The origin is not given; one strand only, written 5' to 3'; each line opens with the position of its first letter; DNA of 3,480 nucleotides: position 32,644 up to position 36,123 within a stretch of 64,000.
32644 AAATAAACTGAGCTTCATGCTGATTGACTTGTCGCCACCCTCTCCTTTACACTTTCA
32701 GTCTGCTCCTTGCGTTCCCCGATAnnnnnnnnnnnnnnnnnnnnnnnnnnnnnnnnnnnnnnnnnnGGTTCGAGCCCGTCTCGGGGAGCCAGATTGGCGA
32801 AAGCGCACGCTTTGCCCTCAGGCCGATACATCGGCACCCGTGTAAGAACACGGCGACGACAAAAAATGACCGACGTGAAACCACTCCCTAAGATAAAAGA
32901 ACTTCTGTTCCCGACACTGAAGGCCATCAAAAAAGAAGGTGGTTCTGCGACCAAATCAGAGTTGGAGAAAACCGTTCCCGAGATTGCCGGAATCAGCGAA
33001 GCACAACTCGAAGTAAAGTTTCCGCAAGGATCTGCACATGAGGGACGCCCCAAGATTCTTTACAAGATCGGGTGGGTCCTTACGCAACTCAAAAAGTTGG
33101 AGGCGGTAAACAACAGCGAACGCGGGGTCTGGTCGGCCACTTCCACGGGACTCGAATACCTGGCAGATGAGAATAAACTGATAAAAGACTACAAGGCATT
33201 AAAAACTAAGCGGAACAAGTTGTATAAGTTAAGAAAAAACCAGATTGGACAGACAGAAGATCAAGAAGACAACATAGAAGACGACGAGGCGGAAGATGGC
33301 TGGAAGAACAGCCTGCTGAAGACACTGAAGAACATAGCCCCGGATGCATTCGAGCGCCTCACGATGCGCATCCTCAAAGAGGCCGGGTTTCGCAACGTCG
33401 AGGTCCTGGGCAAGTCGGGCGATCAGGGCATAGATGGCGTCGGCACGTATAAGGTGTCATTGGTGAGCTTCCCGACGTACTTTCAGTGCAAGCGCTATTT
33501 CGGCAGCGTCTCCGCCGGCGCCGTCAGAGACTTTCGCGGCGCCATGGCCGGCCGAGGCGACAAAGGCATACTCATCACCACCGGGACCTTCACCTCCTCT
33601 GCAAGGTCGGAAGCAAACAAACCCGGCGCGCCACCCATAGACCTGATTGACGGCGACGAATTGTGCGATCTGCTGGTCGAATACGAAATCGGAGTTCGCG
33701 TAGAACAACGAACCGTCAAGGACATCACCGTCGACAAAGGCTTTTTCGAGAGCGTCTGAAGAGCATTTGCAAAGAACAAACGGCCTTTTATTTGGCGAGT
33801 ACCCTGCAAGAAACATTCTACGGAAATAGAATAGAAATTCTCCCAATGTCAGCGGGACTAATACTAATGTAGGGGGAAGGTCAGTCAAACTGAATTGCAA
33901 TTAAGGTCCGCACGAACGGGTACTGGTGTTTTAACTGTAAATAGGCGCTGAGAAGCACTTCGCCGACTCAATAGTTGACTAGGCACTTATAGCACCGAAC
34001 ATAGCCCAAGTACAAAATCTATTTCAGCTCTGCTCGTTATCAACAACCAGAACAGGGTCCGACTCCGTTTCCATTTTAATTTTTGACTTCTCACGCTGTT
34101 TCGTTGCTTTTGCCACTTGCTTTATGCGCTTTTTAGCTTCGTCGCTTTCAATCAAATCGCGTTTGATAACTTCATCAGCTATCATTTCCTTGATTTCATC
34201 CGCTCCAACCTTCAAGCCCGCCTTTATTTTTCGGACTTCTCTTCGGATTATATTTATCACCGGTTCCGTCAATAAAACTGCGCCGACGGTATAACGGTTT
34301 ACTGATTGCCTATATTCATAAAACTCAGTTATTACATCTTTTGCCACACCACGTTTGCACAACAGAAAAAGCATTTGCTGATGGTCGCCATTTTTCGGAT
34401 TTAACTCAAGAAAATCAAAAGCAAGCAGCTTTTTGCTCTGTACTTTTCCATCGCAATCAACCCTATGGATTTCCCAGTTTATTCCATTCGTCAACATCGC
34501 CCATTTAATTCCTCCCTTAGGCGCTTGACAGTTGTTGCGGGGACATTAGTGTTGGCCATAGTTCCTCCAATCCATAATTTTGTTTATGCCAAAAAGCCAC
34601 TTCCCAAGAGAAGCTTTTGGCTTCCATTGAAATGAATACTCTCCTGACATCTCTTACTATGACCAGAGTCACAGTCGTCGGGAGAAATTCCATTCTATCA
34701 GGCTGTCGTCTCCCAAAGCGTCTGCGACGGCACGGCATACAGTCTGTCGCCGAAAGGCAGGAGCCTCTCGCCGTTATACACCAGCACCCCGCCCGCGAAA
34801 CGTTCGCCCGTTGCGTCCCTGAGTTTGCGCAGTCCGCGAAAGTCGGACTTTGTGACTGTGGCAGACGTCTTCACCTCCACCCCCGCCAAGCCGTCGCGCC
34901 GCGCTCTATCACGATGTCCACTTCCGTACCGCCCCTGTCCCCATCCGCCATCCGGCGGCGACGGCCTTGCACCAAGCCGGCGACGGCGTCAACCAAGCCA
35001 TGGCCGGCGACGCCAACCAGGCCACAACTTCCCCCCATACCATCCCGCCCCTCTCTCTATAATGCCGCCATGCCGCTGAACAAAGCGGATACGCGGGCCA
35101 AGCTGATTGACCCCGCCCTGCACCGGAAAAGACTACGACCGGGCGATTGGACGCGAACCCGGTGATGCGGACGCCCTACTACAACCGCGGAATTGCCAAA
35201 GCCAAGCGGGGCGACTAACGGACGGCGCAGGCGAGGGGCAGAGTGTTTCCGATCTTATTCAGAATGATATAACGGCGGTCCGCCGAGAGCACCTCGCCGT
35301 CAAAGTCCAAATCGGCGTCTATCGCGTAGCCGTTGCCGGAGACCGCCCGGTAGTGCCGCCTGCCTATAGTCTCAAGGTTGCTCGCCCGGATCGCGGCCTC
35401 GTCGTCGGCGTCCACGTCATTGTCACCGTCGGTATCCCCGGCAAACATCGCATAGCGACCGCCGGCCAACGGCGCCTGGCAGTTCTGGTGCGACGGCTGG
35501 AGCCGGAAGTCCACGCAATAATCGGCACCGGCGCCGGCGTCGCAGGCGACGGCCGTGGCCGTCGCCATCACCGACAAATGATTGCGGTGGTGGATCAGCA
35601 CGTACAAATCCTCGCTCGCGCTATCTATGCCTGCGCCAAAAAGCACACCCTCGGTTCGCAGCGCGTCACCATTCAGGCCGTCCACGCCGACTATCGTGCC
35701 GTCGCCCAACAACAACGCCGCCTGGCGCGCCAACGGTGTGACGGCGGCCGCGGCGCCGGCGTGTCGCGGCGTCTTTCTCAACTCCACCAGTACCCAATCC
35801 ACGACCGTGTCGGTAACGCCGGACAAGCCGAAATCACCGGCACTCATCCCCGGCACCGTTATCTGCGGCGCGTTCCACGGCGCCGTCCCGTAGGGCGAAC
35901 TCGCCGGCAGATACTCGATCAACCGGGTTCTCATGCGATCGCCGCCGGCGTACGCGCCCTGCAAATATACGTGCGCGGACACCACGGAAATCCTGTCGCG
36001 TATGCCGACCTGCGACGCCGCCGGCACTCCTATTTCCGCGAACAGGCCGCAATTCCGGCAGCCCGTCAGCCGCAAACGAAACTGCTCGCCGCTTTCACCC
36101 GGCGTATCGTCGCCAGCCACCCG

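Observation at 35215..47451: A 4078-aa secreted modular giant protein whose gene contains a near-perfect 5.3-kb tandem duplication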

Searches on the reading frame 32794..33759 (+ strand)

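Call 14: search_protein_families(library=pfam, proteins=[window:32794-33759:+], max_evalue=0.01)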
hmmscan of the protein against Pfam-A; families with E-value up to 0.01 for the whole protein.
window:32794-33759:+ (321 aa): 4 families
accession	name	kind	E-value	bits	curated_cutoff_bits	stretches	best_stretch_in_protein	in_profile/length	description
PF04471.18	Mrr_cat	-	9.4e-29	100.3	21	1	179-294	2-115/115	Restriction endonuclease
PF14338.12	Mrr_N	-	1.5e-12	47.9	29.5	1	36-124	3-86/87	Mrr N-terminal domain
PF22722.2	NA-iREase1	-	1.9e-12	47.6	27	1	188-292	3-106/106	NACHT-associated inactive Restriction Endonuclease 1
PF10356.15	RRG7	-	0.0084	16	22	0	186-222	9-46/185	Required for respiratory growth protein 7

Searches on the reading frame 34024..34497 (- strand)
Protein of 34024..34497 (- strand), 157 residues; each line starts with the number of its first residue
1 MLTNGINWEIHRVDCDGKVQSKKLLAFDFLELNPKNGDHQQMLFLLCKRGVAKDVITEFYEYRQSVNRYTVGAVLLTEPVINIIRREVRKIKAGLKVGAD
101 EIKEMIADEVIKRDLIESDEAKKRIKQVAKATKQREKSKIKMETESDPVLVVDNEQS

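Call 14: search_protein_families(library=pfam, proteins=[window:34024-34497:-], max_evalue=0.01)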
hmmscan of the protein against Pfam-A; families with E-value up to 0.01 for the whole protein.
window:34024-34497:- (157 aa): 0 families

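Call 90: search_protein_families(library=pfam, proteins=[window:34024-34497:-], max_evalue=1)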
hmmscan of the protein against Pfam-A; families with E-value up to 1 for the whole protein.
window:34024-34497:- (157 aa): 2 families
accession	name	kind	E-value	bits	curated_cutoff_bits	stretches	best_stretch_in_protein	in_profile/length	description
PF04787.17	Pox_H7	-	0.37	11.7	28.2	1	101-144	76-124/143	Late protein H7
PF05696.16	DUF826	-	0.37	11.4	25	0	101-130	3-31/75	Protein of unknown function (DUF826)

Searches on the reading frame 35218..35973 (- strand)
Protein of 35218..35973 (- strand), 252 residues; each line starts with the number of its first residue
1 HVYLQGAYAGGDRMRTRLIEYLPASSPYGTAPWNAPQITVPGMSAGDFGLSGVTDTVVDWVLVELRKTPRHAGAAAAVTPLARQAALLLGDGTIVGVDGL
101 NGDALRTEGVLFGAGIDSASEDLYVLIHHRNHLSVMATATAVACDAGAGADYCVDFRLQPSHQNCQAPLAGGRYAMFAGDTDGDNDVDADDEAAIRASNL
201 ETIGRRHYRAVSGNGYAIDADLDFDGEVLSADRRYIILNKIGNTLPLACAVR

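Call 44: find_related_loci(query=A4, collection=genome_contigs, flank=10000)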
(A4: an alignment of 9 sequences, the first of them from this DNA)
Query A4 (246 aa) in genome_contigs; peptide patterns used: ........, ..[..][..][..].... (x = any residue, [..] = any of these).
589 stretches matched a pattern (row limit reached: there are more); 565 encode a relative of the query (tblastn E <= 1e-3); the best 80 are kept; 80 distinct loci.
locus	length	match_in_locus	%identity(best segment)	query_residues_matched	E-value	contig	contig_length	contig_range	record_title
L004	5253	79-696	34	4-238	3e-29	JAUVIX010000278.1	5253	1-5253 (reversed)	MAG: Chlorobiota bacterium isolate CSMAG_439 CSMAG_439_k127_5156564_length_5253_cov_10.0000, whole genome shotgun sequen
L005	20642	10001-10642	33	1-244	4e-27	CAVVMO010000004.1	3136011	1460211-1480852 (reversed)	MAG: uncultured Bacteroidales bacterium isolate MFD04716.bin.1.418 genome assembly, contig: contig_4261, whole genome sh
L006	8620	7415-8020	34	3-233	2e-27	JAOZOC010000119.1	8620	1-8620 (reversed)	MAG: Bacteroidales bacterium isolate GMC4.concoct.313 GMC4_13113_length_8620_cov_8.583421, whole genome shotgun sequence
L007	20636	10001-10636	35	2-244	2e-26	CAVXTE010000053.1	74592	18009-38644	MAG: uncultured Bacteroidales bacterium isolate MFD02923.bin.2.102 genome assembly, contig: contig_44527, whole genome s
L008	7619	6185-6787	32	4-233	2e-26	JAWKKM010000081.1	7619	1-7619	MAG: Bacteroidales bacterium isolate AC3.32 AC3.32.fa-81, whole genome shotgun sequence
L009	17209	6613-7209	29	2-234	9e-27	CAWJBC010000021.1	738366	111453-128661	MAG: uncultured Bacteroidales bacterium isolate MFD04716.bin.1.251 genome assembly, contig: contig_9819, whole genome sh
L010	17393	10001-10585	34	1-232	1e-26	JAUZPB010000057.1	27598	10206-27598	MAG: Bacteroidota bacterium isolate bin209(16d) DJANOAMP_57, whole genome shotgun sequence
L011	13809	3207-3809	32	2-234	5e-26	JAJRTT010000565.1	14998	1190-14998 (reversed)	MAG: Bacteroidetes bacterium isolate Dive96_bin10.114 k141_5189385, whole genome shotgun sequence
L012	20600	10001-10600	32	4-234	1e-25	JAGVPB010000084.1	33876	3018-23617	MAG: Bacteroidales bacterium isolate DeMMO3_5 c_000000093848, whole genome shotgun sequence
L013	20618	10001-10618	30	1-240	3e-25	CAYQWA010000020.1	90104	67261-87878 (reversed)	MAG TPA_asm: uncultured Bacteroidales bacterium isolate SRP077602_co7_588 genome assembly, contig: NODE_814_length_90104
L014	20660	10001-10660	35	1-244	2e-25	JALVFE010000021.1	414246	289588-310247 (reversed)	MAG: Melioribacteraceae bacterium isolate 134-614_metabat2_scaf2bin.157 134-614_scaffold_2_c1, whole genome shotgun sequ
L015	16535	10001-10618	30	11-244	2e-25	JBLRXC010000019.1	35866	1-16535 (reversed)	MAG: Bacteroidales bacterium isolate TamC05-27 NODE_19_length_35866_cov_3.967420, whole genome shotgun sequence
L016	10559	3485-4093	30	3-242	3e-25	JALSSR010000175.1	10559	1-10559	MAG: Bacteroidales bacterium isolate 356-308_metabat2_scaf2bin.063 356-308_scaffold_4183_c1, whole genome shotgun sequen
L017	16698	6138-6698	36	14-233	2e-25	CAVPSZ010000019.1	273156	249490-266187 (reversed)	MAG: uncultured Bacteroidales bacterium isolate MFD00032.bin.2.138 genome assembly, contig: contig_19279, whole genome s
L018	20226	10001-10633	33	4-246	5e-25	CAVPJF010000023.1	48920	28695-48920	MAG: uncultured Bacteroidales bacterium isolate MFD00032.bin.2.160 genome assembly, contig: contig_4000, whole genome sh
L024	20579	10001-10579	31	2-223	2e-24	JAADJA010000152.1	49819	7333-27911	MAG: Chlorobiota bacterium isolate M_MetaBat.92 contig-127_517, whole genome shotgun sequence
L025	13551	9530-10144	32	2-233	2e-24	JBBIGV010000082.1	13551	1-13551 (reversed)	MAG: Ignavibacteria bacterium isolate RVF170221_bin_1 NODE_3766_length_13551_cov_20.258447, whole genome shotgun sequenc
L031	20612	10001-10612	33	1-240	1e-23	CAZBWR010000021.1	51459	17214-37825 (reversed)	MAG TPA_asm: uncultured Chitinophagales bacterium isolate SRP287453_co1_248 genome assembly, contig: NODE_978_length_514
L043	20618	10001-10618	31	1-234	1e-22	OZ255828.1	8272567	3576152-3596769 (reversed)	MAG: Roseivirga sp. isolate 82bbba50-35e8-435f-88ae-ae73c2a65eae genome assembly, chromosome: 1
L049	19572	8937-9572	30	1-242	3e-22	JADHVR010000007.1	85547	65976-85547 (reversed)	MAG: Bacteroidales bacterium isolate BS750m-G6 BS-750m-C109, whole genome shotgun sequence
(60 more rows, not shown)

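Call 55: search_protein_families(library=pfam, proteins=[L005:8252-10654:+, L008:4757-6838:+, L012:8240-10642:+, L013:7724-10642:+, L014:8426-10669:+, L024:7709-10639:+, L025:7904-10192:+, L031:7943-10627:+, L043:8537-10666:+, L049:6636-9605:+], max_evalue=0.001)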
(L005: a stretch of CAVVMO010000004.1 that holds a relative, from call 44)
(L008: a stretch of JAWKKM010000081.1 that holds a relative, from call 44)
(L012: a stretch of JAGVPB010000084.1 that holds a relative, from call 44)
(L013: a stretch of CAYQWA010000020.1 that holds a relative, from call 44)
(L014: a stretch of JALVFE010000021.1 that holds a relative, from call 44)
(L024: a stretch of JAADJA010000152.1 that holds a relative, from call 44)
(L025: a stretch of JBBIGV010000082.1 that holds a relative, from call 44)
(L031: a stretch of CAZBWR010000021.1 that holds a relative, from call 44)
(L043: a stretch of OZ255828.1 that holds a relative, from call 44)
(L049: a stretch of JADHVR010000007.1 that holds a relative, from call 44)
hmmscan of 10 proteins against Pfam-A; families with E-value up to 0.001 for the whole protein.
L005:8252-10654:+ (801 aa): 2 families
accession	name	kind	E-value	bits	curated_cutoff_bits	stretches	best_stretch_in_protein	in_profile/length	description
PF02368.24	Big_2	-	4.5e-19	68.6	22.8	2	164-225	3-69/79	Bacterial Ig-like domain (group 2)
PF00963.24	Cohesin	-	2.6e-17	63.8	24.1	2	241-347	1-114/139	Cohesin domain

L008:4757-6838:+ (694 aa): 2 families
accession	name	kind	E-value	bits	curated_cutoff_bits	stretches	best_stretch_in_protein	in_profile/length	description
PF20009.4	GEVED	-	7.9e-18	65.5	24.4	1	328-400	3-77/78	GEVED domain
PF19190.6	BACON_2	-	0.00028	21.2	25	0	408-451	42-85/94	Viral BACON domain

L012:8240-10642:+ (801 aa): 3 families
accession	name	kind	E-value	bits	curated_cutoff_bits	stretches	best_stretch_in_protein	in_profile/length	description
PF00963.24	Cohesin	-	1.8e-18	67.5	24.1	2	31-143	1-121/139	Cohesin domain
PF02368.24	Big_2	-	2e-16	60.2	22.8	2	166-226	4-69/79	Bacterial Ig-like domain (group 2)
PF21461.3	HL_N-beta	-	1.8e-05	24.9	27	0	193-231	14-51/57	Hyaluronate lyase, N-terminal beta-sheet domain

L013:7724-10642:+ (973 aa): 4 families
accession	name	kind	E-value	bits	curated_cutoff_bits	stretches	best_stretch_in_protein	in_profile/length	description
PF00932.25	LTD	-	4.1e-37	127.3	34.3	2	582-690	6-107/109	Lamin Tail Domain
PF18911.6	PKD_4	-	5.1e-12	46.1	27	1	496-577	3-85/85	PKD domain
PF00801.26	PKD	-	4.4e-09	36.7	23.5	1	510-569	13-74/80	PKD domain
PF03372.29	Exo_endo_phos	-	6.1e-08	33.1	24.5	1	34-266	1-209/225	Endonuclease/Exonuclease/phosphatase family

L014:8426-10669:+ (748 aa): 0 families

L024:7709-10639:+ (977 aa): 4 families
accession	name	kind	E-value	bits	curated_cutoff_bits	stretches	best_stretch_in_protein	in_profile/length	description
PF00932.25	LTD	-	3e-33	114.9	34.3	2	333-441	4-108/109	Lamin Tail Domain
PF18911.6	PKD_4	-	2.9e-10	40.5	27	1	500-581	3-85/85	PKD domain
PF00801.26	PKD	-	2.9e-08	34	23.5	1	505-572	4-73/80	PKD domain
PF03372.29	Exo_endo_phos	-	2.3e-05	24.7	24.5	1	39-275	2-215/225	Endonuclease/Exonuclease/phosphatase family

L025:7904-10192:+ (763 aa): 1 family
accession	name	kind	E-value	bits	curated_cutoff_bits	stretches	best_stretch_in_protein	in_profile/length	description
PF00404.24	Dockerin_1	-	2.3e-06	28.1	22.9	1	703-748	2-50/57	Dockerin type I domain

L031:7943-10627:+ (895 aa): 3 families
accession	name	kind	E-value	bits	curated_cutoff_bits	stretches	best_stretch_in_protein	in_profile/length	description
PF07081.18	DUF1349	-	5.8e-08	33.1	32.4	1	517-671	13-169/179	Protein of unknown function (DUF1349)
PF16656.11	Pur_ac_phosph_N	-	3.8e-07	31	30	1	404-478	12-93/93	Purple acid Phosphatase, N-terminal domain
PF00041.27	fn3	-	9.3e-06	26.2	25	1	397-467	5-74/84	Fibronectin type III domain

L043:8537-10666:+ (710 aa): 1 family
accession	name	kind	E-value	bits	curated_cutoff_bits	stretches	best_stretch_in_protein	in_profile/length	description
PF00404.24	Dockerin_1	-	1.8e-06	28.5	22.9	1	647-693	1-49/57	Dockerin type I domain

L049:6636-9605:+ (990 aa): 4 families
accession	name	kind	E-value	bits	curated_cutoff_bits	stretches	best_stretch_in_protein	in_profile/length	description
PF00932.25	LTD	-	3.1e-31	108.4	34.3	2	332-441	6-107/109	Lamin Tail Domain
PF18911.6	PKD_4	-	1.9e-12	47.5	27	1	501-582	3-85/85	PKD domain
PF00801.26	PKD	-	5.4e-11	42.8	23.5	1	512-577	10-77/80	PKD domain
PF03372.29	Exo_endo_phos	-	5.9e-09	36.4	24.5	1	36-264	3-207/225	Endonuclease/Exonuclease/phosphatase family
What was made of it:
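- On Dockerin type I (PF00404): Remote members of the same C-terminal family do pass (L025 at 28.1 and L043 at 28.5 bits against 22.9, call 55).
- Those relatives carry varied N-terminal parts, including cohesin domains (call 55). Some relatives carry cohesin domains in the same protein (call 55).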

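Call 79: search_protein_representatives(protein=window:35218-35973:-)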
Query: 252 residues. Proteins with E-value up to 0.001 (for the whole library): 4526; up to 1e-10: 905; up to 1e-30: 32. The best 150 are listed.
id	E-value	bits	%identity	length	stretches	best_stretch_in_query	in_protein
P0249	1.7e-121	420.8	82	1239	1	2-250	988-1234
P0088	6.1e-93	327.3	69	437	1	2-250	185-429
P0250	3.7e-89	314.9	72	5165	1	2-251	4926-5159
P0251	5.0e-86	304.6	70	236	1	2-217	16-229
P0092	3.0e-59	216.9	57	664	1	2-237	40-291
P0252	9.9e-56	205.4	50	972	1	2-243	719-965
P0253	5.0e-55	203.1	52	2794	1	2-237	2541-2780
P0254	1.7e-53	198.1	53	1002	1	2-239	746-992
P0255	1.1e-52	195.4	50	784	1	1-241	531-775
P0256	2.2e-52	194.4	49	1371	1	2-242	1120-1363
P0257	2.0e-51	191.3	50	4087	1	2-237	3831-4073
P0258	2.9e-50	187.5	49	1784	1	2-240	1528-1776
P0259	1.6e-49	185.1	48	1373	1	2-242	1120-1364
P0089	1.8e-49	184.9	50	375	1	2-251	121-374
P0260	1.9e-49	184.8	52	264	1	2-239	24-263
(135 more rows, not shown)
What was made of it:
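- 4,526 clusters match at E <= 1e-3 (call 79).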

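Call 95: search_protein_families(library=ncbifam, proteins=[window:35218-35961:-], max_evalue=0.1)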
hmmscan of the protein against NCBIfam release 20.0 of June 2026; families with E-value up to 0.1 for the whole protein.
window:35218-35961:- (248 aa): 0 families
